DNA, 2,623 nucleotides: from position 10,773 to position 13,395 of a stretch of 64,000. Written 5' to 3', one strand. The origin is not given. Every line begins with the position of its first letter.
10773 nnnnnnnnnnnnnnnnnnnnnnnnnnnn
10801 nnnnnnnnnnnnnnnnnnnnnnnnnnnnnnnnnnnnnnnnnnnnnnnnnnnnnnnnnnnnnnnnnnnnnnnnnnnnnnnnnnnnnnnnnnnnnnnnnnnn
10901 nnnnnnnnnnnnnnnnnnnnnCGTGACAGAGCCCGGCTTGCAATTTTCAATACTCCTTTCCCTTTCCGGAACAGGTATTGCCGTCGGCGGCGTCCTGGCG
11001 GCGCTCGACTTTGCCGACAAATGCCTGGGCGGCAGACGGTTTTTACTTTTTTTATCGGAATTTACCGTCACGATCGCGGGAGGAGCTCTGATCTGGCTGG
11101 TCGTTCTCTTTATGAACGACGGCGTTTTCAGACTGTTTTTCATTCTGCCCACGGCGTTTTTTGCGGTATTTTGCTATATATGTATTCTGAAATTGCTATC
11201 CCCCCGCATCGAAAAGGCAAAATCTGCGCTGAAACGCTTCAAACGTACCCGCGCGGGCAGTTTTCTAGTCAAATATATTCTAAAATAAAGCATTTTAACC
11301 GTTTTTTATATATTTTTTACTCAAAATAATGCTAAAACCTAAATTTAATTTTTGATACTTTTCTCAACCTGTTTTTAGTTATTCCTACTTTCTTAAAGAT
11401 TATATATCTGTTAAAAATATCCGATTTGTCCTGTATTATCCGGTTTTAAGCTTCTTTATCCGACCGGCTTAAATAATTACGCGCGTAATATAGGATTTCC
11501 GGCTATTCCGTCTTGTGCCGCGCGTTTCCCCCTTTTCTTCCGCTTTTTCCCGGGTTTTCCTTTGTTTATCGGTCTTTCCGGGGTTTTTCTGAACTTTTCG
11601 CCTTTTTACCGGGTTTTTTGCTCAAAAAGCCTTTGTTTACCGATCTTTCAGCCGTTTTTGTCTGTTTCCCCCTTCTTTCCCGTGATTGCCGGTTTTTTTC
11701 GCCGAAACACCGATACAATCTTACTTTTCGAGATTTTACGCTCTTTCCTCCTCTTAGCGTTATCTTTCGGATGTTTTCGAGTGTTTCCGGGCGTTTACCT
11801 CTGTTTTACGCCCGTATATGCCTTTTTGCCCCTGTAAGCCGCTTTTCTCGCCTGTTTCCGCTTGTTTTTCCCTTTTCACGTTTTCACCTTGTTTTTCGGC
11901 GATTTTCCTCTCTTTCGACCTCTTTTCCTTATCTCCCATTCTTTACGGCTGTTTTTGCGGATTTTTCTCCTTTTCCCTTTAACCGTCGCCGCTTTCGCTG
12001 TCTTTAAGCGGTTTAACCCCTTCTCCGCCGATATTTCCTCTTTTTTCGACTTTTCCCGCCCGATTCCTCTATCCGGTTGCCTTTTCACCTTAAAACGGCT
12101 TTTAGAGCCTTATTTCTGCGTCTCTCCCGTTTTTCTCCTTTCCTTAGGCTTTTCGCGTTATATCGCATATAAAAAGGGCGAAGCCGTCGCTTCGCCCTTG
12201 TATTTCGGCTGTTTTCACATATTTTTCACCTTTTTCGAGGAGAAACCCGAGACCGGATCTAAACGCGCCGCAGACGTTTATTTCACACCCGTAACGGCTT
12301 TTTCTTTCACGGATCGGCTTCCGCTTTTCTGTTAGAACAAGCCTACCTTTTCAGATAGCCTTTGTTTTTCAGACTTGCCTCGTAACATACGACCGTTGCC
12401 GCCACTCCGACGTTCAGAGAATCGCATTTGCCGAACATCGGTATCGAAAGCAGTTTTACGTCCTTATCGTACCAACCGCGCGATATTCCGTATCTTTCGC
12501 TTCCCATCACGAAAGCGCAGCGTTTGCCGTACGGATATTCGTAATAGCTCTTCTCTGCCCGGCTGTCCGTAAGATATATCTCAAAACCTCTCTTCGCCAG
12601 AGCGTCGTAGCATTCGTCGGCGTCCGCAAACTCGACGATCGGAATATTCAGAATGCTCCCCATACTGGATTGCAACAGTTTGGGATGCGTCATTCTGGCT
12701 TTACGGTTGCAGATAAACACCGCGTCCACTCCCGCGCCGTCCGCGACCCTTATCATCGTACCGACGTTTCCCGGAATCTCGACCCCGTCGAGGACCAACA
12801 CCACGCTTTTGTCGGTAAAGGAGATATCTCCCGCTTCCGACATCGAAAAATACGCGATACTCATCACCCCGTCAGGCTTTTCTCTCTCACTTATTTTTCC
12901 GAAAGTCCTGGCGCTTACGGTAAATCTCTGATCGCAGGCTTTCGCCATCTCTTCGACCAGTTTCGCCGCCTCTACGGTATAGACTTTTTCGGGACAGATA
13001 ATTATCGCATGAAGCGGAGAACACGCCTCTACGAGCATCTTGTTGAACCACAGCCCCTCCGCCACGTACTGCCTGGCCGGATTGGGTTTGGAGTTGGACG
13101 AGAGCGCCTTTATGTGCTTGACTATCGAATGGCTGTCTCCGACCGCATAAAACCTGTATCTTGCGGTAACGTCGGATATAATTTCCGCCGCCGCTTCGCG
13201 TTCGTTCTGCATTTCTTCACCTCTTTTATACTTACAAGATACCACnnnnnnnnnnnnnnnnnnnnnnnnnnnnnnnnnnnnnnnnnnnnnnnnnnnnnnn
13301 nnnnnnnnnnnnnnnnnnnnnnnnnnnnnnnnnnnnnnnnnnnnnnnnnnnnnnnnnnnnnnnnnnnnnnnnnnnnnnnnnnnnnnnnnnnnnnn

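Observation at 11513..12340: Array of helically phased T-tracts, several hundred bp long, extremely A-poor on one strand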

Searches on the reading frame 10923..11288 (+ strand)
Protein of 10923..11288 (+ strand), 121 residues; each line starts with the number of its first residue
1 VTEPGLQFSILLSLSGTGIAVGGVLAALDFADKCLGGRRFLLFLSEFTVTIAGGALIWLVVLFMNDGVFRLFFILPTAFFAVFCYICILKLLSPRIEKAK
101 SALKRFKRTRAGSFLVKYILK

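Call 12: search_protein_families(library=pfam, proteins=[window:10923-11288:+], max_evalue=0.01)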
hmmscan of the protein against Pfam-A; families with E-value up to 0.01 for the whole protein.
window:10923-11288:+ (121 aa): 1 family
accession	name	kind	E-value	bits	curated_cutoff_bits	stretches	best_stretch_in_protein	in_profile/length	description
PF09578.15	Spore_YabQ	-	0.0086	16.7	27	0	14-86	4-76/79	Spore cortex protein YabQ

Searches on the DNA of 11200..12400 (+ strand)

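Call 44: search_rna_families(source=window, start=11200, end=12400, threshold=evalue, max_evalue=10)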
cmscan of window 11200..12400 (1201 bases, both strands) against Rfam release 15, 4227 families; matches with E-value up to 10: 5.
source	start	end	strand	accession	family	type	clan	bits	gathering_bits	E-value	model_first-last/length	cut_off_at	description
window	12092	12207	-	RF00516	ylbH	Cis-reg; leader;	-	30.8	50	0.00023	1-122/122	no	ylbH leader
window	12125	12207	+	RF02059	STnc50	Gene; sRNA;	-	20.1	55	1.9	1-84/84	no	Salmonella enterica sRNA STnc40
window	11368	11428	-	RF04064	MIR5267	Gene; miRNA;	-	19.6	87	2.6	1-81/81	no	MIR5267 microRNA precursor family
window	12162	12368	+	RF01808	MicX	Gene; sRNA;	-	18.5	75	0.21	1-194/194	no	MicX Vibrio cholerae sRNA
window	11300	11344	-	RF02060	STnc410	Gene; sRNA;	-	12.6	50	8.1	1-158/158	no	Enterobacterial sRNA STnc410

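Call 47: search_rna_families(source=window, start=12000, end=12360, threshold=evalue, max_evalue=0.01, show_alignments=1)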
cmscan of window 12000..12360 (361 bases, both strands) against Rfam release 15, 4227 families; matches with E-value up to 0.01: 1.
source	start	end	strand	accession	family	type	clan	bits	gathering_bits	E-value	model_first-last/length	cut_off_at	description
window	12092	12207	-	RF00516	ylbH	Cis-reg; leader;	-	30.8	50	6.8e-05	1-122/122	no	ylbH leader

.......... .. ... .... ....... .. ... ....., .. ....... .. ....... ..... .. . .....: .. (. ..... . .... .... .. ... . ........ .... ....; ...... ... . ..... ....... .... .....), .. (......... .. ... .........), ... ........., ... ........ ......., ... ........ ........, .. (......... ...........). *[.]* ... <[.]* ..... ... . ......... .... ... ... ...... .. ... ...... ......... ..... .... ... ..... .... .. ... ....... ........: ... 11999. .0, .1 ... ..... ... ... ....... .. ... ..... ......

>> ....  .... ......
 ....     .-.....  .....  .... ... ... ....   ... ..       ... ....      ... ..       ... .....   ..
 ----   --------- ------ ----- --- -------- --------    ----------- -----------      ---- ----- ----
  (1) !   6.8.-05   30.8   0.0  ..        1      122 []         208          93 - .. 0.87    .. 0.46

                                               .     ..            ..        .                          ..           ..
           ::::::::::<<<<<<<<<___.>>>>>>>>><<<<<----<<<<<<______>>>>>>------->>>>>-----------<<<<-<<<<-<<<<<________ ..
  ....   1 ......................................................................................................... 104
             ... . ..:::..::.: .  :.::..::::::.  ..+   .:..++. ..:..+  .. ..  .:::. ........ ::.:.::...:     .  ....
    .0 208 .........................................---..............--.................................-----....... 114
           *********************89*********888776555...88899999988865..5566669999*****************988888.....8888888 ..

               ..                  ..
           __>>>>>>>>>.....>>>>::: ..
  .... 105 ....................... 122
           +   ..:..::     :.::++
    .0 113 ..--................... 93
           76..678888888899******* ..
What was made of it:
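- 12174..12199 (-): G+C-rich hairpin terminator of the TrmH-family gene (11-bp stem, followed by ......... on the - strand). It could also stop + strand transcription (tail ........). A sub-threshold ylbH-leader match (30.8 bits, gathering 50) covers it (calls 44, 47).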

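Call 87: search_dna_similar(query=window:11289-12342:+, collection=plasmids, mode=distant, max_evalue=0.001, max_rows=10)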
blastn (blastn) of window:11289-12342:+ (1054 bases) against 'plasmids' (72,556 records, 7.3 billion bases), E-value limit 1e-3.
No match.

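Call 88: search_dna_similar(query=window:11289-12342:+, collection=phages, mode=distant, max_evalue=0.001, max_rows=10)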
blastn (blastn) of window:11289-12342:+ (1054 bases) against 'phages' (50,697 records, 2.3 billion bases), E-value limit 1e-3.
No match.
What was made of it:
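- On Plasmid or phage partition centromere / replication iterons: No match in plasmid or phage collections (calls 87, 88).
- There is no similarity to any plasmid or phage record (calls 87, 88).
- Tried and rejected: blastn of the whole spacer against plasmid and phage collections found no match (calls 87, 88).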

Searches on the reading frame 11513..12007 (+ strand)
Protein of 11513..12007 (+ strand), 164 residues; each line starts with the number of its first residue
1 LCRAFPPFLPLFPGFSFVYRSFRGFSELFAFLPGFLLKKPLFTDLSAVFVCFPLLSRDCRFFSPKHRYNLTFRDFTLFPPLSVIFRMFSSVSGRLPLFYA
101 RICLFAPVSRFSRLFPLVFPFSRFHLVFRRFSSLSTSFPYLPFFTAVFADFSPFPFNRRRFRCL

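Call 12: search_protein_families(library=pfam, proteins=[window:11513-12007:+], max_evalue=0.01)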
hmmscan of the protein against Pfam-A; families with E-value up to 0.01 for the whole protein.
window:11513-12007:+ (164 aa): 0 families

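Call 60: find_homologous_proteins(query=window:11513-12004:+, max_evalue=0.001)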
Query window:11513-12004:+: 77 candidates shared short words with the query, none scored E <= 0.001.
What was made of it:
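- No homologue among 5.8 billion proteins (call 60).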

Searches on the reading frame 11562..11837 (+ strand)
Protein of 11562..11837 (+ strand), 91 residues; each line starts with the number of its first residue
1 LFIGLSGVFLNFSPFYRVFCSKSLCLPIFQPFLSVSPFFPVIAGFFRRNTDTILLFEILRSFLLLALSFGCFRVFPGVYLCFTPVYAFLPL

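Call 81: search_protein_families(library=pfam, proteins=[window:11562-11837:+], max_evalue=1)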
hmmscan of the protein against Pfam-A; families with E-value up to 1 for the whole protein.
window:11562-11837:+ (91 aa): 0 families

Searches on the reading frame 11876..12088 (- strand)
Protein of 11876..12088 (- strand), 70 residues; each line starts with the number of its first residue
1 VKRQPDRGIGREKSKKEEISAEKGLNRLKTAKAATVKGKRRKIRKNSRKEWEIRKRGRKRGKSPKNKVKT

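Call 81: search_protein_families(library=pfam, proteins=[window:11876-12088:-], max_evalue=1)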
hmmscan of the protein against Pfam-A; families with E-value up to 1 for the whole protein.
window:11876-12088:- (70 aa): 1 family
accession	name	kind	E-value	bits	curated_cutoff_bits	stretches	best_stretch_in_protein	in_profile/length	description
PF14138.11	COX16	-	0.13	13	27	1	11-58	28-76/79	Cytochrome c oxidase assembly protein COX16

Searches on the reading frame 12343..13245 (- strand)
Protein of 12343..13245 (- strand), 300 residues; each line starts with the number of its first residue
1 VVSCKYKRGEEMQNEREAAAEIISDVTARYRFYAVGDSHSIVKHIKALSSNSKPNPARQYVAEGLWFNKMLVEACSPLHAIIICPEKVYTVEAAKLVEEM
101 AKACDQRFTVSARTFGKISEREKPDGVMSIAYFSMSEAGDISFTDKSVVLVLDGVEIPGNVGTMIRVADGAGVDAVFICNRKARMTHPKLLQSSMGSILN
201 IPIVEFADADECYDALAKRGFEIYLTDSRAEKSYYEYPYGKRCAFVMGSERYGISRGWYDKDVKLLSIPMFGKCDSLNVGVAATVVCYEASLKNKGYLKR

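Call 12: search_protein_families(library=pfam, proteins=[window:12343-13245:-], max_evalue=0.01)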
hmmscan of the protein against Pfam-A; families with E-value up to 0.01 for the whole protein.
window:12343-13245:- (300 aa): 2 families
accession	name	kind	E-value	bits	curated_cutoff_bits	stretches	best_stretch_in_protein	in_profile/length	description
PF00588.24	SpoU_methylase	-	1.5e-36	126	29.7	1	148-288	2-142/142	SpoU rRNA Methylase family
PF22435.1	MRM3-like_sub_bind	-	6.3e-06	27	27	1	41-128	3-83/84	MRM3-like substrate binding domain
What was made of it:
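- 12343..13245 (-): Right flanking gene, convergent with yabQ: a SpoU/TrmH-family RNA methyltransferase. Homologues are 288-290 aa, so the true start is probably the ATG at 13212. Pfam SpoU_methylase E = 1.5e-36 plus the MRM3-like substrate-binding domain (call 12).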

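Call 13: find_encoding_contigs(protein=window:12343-13245:-, flank=6000, max_places=8)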
Protein window:12343-13245:- (300 aa): no gene with exactly this product is on record in the collection.

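Call 14: find_related_loci(query=window:12343-13245:-, collection=genome_contigs, flank=6000)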
Query window:12343-13245:- (300 aa) in genome_contigs; peptide patterns used: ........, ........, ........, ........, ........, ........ (x = any residue, [..] = any of these).
93 stretches matched a pattern; 12 encode a relative of the query (tblastn E <= 1e-3); 12 distinct loci.
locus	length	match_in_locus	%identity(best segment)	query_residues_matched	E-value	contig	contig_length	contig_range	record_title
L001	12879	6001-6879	86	8-300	8e-178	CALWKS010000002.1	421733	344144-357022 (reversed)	MAG: uncultured Christensenellaceae bacterium isolate BRZ_QI__bin43 genome assembly, contig: BRZ_QI__NODE_5_length_42173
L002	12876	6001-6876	84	9-300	1e-173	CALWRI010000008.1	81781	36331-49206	MAG: uncultured Christensenellaceae bacterium isolate BRZ_DG__bin109 genome assembly, contig: BRZ_DG__NODE_508_length_81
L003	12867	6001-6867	83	12-300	1e-171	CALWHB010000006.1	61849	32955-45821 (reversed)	MAG: uncultured Christensenellaceae bacterium isolate BRZ_AN__bin44 genome assembly, contig: BRZ_AN__NODE_732_length_618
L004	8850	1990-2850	84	14-300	1e-169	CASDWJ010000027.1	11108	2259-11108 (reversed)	uncultured Christensenella sp. isolate SI.B14.metabat-bins.169 genome assembly, contig: SI.B14.metabat-bins.169.fa_k141_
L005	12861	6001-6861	84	14-300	4e-169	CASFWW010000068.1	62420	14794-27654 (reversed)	uncultured Christensenella sp. isolate SI.O6.metabat-bins.40 genome assembly, contig: SI.O6.metabat-bins.40.fa_k141_5315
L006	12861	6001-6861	85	12-298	1e-171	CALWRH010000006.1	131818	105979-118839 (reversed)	MAG: uncultured Christensenellaceae bacterium isolate BRZ_KS__bin118 genome assembly, contig: BRZ_KS__NODE_118_length_13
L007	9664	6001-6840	68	21-300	7e-136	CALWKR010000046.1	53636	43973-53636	MAG: uncultured Christensenellaceae bacterium isolate E09__bin257 genome assembly, contig: E09__k127_6708940, whole geno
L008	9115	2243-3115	51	5-295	3e-110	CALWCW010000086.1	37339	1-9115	MAG: uncultured Clostridia bacterium isolate E03__bin84 genome assembly, contig: E03__k127_4813685, whole genome shotgun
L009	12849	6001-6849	52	13-295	2e-105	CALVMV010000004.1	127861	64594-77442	MAG: uncultured Clostridia bacterium isolate BRZ_BA__bin78 genome assembly, contig: BRZ_BA__NODE_244_length_127861_cov_1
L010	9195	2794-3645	49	10-293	5e-101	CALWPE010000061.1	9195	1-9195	MAG: uncultured Clostridia bacterium isolate E04__bin364 genome assembly, contig: E04__k127_6503228, whole genome shotgu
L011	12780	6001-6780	43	36-295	2e-76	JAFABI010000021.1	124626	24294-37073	MAG: Bacillota bacterium isolate OH_SBB_121 k127_954282, whole genome shotgun sequence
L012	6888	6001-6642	40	35-239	1e-48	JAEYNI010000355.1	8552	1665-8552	MAG: Bacillota bacterium isolate OH_CBB_105 k127_334822, whole genome shotgun sequence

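Call 64: find_homologous_proteins(query=window:12346-13245:-, max_evalue=1e-40)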
Query window:12346-13245:- (300 aa): 1192 proteins with E <= 1e-40 among 4311 candidates; the best 120 are listed.
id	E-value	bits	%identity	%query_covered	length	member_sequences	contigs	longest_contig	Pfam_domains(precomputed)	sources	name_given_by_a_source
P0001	5.2e-172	589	90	96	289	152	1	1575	PF22435.2,PF00588.25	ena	-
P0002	9.2e-169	578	87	96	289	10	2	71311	PF22435.2,PF00588.25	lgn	-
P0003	2.4e-167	574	87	96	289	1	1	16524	PF22435.2,PF00588.25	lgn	-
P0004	2.3e-164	564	84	96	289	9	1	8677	PF22435.2,PF00588.25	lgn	-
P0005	3.9e-164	563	84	96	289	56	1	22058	PF22435.2,PF00588.25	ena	-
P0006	7.6e-164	562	85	95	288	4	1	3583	PF22435.2,PF00588.25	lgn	-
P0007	7.5e-163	559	83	96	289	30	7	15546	PF22435.2,PF00588.25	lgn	-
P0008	9.2e-163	559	84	96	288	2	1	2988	PF22435.2,PF00588.25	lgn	-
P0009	9.5e-163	558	84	96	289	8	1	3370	PF22435.2,PF00588.25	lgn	-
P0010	7.8e-161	552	84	96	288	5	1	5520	PF22435.2,PF00588.25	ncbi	-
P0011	1.8e-160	551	81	100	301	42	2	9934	PF22435.2,PF00588.25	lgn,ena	-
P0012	3.7e-159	547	80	100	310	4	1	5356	PF22435.2,PF00588.25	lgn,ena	-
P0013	3.0e-155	534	81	96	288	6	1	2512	PF22435.2,PF00588.25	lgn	-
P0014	3.2e-145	501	73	96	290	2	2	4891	PF22435.2,PF00588.25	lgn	-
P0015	4.8e-139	481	72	94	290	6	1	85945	PF22435.2,PF00588.25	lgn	-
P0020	9.5e-128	444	68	93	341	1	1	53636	PF22435.2,PF00588.25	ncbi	-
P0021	4.6e-126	438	66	94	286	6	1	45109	PF22435.2,PF00588.25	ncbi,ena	-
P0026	1.1e-104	368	59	90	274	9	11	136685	PF22435.2,PF00588.25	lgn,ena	-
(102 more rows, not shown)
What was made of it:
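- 12343..13245 (-): Homologues: call 64.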

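Call 65: find_encoding_contigs(protein=P0015, flank=8000, max_places=2)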
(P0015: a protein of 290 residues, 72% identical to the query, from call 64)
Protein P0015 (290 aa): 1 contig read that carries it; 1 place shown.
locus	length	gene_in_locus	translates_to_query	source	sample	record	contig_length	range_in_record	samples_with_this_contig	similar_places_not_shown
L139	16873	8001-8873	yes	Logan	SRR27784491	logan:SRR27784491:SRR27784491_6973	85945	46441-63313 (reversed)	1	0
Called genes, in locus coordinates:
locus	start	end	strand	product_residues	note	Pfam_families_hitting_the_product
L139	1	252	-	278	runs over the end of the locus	PF14804:Jag_N (weak), PF13083:KH_KhpA-B, PF01424:R3H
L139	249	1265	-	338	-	PF02096:60KD_IMP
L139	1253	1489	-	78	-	PF01809:YidD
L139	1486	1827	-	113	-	PF00825:Ribonuclease_P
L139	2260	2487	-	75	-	-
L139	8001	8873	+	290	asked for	PF22435:MRM3-like_sub_bind, PF00588:SpoU_methylase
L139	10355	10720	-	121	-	-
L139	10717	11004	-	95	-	PF07873:YabP (weak)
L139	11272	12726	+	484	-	PF01554:MatE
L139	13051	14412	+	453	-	PF02386:TrkH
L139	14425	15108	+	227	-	PF02826:2-Hacid_dh_C (faint), PF02254:TrkA_N, PF00107:ADH_zinc_N (faint), PF02080:TrkA_C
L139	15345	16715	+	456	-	PF01554:MatE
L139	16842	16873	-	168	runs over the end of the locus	PF20122:DUF6512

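Call 66: find_encoding_contigs(protein=P0002, flank=10000, max_places=2)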
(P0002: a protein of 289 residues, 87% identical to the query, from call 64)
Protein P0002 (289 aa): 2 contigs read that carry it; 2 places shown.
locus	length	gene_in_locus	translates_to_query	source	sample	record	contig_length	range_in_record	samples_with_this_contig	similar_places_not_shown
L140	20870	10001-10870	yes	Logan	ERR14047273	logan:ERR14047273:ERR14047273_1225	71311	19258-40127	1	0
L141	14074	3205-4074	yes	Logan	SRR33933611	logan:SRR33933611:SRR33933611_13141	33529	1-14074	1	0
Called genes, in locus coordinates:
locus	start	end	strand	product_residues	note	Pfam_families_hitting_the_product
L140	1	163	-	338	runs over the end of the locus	PF02096:60KD_IMP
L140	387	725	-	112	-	PF00825:Ribonuclease_P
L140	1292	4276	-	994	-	PF00005:ABC_tran, PF02463:SMC_N (weak), PF02687:FtsX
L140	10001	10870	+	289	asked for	PF22435:MRM3-like_sub_bind (weak), PF00588:SpoU_methylase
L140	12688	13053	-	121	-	-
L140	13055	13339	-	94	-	PF07873:YabP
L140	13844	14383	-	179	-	PF02796:HTH_7 (weak), PF00440:TetR_N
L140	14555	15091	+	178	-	-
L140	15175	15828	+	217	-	-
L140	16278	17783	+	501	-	PF01554:MatE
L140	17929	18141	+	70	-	-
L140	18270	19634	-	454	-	PF00704:Glyco_hydro_18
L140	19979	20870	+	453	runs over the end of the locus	PF02386:TrkH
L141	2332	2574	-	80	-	-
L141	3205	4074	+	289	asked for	PF22435:MRM3-like_sub_bind (weak), PF00588:SpoU_methylase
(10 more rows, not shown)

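Call 67: find_encoding_contigs(protein=P0011, flank=8000, max_places=2)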
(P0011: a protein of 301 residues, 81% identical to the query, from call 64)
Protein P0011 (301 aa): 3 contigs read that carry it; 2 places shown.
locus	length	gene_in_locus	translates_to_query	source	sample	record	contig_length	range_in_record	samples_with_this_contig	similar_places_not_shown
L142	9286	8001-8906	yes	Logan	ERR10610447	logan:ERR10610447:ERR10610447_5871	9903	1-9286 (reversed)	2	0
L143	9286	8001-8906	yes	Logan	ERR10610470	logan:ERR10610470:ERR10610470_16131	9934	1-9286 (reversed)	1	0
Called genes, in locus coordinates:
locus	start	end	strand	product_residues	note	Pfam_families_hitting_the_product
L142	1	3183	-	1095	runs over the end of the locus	PF02463:SMC_N (weak), PF00005:ABC_tran, PF02687:FtsX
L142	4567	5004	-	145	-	-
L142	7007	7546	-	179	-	-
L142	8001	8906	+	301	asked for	PF22435:MRM3-like_sub_bind, PF00588:SpoU_methylase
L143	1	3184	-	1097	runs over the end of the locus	PF02463:SMC_N (weak), PF00005:ABC_tran, PF02687:FtsX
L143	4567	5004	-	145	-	-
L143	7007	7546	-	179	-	-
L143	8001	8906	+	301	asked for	PF22435:MRM3-like_sub_bind, PF00588:SpoU_methylase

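Call 69: find_encoding_contigs(protein=P0021, flank=8000, max_places=1)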
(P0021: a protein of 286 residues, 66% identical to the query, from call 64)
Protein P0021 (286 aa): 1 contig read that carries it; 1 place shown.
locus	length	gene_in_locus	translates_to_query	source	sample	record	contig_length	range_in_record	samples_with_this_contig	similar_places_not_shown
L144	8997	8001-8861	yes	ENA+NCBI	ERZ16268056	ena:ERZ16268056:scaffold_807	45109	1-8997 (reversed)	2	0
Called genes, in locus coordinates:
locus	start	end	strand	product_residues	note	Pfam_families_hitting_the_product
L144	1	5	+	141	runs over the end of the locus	-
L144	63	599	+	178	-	PF00583:Acetyltransf_1, PF13508:Acetyltransf_7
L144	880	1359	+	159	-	PF03358:FMN_red (weak), PF12682:Flavodoxin_4, PF12724:Flavodoxin_5 (faint)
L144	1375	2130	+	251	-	PF02627:CMD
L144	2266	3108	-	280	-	PF14804:Jag_N, PF13083:KH_KhpA-B, PF01424:R3H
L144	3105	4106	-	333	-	PF02096:60KD_IMP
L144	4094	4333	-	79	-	PF01809:YidD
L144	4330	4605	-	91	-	PF00825:Ribonuclease_P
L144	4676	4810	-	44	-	PF00468:Ribosomal_L34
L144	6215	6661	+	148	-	-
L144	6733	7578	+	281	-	-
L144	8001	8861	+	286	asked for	PF22435:MRM3-like_sub_bind, PF00588:SpoU_methylase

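Call 70: find_encoding_contigs(protein=P0020, flank=8000, max_places=1)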
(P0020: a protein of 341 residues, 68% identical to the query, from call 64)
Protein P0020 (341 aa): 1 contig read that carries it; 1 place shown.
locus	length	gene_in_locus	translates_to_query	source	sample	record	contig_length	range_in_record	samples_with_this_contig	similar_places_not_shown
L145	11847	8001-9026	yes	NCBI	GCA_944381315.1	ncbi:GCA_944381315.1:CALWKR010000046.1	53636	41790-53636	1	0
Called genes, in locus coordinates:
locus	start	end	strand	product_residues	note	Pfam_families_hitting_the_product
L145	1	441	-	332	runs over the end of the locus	PF02096:60KD_IMP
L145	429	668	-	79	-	PF01809:YidD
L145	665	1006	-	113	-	PF00825:Ribonuclease_P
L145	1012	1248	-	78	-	PF00468:Ribosomal_L34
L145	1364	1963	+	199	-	-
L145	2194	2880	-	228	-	-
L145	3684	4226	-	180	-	-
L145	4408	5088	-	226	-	-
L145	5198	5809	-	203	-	-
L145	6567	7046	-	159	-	-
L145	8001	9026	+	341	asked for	PF22435:MRM3-like_sub_bind (weak), PF00588:SpoU_methylase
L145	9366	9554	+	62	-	-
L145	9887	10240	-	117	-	-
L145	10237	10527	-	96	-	PF07873:YabP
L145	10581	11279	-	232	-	-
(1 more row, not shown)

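Call 71: find_encoding_contigs(protein=P0026, flank=8000, max_places=1)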
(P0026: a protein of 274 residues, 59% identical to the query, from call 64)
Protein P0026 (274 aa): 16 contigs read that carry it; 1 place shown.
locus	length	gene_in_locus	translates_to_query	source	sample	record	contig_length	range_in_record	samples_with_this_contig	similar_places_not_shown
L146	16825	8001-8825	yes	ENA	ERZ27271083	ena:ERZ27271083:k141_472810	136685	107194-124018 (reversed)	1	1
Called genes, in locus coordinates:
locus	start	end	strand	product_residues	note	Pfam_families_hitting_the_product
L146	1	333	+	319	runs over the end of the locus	-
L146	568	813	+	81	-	-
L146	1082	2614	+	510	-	-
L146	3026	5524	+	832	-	-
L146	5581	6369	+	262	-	-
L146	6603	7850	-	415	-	-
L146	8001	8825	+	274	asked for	PF22435:MRM3-like_sub_bind, PF00588:SpoU_methylase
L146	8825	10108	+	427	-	PF13303:PTS_EIIC_2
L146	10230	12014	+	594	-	PF08439:Peptidase_M3_N, PF01432:Peptidase_M3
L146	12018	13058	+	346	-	-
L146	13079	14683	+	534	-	PF00772:DnaB, PF06745:ATPase (faint), PF03796:DnaB_C, PF13481:AAA_25 (weak)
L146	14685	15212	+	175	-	-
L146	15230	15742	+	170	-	PF01648:ACPS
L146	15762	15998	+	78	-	PF00550:PP-binding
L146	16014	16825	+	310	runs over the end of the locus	PF00135:COesterase (faint), PF20434:BD-FAE, PF07859:Abhydrolase_3, PF00326:Peptidase_S9 (faint)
